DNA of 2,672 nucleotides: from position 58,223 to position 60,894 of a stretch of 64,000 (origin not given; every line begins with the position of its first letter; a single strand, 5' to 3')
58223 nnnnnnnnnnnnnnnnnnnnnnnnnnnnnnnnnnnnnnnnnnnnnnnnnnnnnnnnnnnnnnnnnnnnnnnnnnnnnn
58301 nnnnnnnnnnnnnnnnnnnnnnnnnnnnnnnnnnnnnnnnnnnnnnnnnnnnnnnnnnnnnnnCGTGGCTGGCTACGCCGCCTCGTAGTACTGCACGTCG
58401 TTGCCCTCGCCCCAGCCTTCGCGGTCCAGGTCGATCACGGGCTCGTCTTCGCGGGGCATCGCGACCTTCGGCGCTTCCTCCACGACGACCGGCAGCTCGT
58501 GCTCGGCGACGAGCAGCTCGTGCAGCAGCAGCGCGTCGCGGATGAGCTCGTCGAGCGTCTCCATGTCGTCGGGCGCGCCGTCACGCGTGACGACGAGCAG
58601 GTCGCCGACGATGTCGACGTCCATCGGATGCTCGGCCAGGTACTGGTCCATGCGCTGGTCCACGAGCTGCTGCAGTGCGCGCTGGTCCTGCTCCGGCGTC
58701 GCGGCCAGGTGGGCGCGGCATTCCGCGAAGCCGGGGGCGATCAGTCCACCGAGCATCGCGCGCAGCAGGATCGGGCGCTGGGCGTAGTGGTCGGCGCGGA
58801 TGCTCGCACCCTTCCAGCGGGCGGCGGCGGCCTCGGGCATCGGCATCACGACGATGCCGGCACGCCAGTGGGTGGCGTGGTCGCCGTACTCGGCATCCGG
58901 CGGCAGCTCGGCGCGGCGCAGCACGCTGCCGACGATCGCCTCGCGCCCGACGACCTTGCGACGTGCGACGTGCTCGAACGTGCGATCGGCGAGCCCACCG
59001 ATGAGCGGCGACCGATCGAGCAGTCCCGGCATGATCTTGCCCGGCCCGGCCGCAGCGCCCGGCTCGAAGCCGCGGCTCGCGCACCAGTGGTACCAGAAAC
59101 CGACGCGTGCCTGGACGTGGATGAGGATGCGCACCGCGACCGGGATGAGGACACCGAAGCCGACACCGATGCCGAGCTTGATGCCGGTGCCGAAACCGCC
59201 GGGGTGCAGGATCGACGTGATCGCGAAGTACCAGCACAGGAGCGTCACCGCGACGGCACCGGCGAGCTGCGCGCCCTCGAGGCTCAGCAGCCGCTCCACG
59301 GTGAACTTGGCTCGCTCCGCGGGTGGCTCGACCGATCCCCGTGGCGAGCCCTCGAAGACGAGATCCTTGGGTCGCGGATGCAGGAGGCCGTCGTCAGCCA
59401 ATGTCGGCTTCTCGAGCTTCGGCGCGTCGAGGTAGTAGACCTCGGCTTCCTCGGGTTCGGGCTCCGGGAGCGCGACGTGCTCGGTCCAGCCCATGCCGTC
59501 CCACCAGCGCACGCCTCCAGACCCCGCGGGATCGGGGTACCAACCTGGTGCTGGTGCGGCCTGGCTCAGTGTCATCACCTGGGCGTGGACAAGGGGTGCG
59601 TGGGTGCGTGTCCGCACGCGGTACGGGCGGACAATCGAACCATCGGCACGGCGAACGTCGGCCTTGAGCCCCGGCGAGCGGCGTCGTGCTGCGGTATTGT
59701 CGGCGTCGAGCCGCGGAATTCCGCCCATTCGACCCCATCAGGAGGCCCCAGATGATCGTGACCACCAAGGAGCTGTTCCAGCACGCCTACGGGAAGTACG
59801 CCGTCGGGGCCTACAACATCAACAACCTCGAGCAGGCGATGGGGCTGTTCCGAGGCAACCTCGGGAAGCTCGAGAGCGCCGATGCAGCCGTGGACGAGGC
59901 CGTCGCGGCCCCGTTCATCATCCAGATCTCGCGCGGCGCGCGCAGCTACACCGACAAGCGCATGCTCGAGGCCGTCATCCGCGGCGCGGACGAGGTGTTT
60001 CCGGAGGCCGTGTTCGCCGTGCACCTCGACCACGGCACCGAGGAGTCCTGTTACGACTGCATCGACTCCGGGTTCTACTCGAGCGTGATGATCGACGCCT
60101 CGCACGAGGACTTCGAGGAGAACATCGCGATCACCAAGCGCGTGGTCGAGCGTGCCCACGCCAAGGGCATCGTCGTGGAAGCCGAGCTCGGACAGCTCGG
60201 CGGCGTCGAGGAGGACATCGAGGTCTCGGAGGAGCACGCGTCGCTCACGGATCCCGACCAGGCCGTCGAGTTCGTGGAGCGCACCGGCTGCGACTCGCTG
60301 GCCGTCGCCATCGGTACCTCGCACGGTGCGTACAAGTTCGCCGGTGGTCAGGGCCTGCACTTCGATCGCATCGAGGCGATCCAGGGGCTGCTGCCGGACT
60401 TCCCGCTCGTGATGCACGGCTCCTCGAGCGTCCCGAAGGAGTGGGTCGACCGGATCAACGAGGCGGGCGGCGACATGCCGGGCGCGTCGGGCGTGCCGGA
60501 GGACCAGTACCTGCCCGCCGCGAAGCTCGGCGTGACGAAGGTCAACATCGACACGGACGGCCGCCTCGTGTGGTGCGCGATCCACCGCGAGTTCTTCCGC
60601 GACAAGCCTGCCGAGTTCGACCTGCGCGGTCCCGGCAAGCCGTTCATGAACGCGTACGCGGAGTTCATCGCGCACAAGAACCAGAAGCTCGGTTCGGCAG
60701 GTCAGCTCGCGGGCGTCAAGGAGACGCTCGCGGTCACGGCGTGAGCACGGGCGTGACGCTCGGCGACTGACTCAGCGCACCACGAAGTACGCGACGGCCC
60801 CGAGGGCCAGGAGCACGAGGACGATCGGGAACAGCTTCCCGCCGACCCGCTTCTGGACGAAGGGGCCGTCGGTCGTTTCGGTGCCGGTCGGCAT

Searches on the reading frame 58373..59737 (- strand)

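Call 75: search_protein_families(library=pfam, proteins=[window:58373-59737:-], max_evalue=0.00001)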
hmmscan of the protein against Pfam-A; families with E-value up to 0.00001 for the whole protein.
window:58373-59737:- (454 aa): 1 family
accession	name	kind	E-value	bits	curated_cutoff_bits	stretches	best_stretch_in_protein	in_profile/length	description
PF10708.14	DUF2510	-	1.1e-12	47.9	24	1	64-96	1-34/35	Protein of unknown function (DUF2510)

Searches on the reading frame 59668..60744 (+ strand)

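Call 75: search_protein_families(library=pfam, proteins=[window:59668-60744:+], max_evalue=0.00001)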
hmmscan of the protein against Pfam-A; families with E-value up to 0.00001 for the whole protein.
window:59668-60744:+ (358 aa): 1 family
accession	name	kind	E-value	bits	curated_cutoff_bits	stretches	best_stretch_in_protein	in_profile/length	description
PF01116.26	F_bP_aldolase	-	4.1e-79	266.4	25.5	1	31-346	1-277/277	Fructose-bisphosphate aldolase class-II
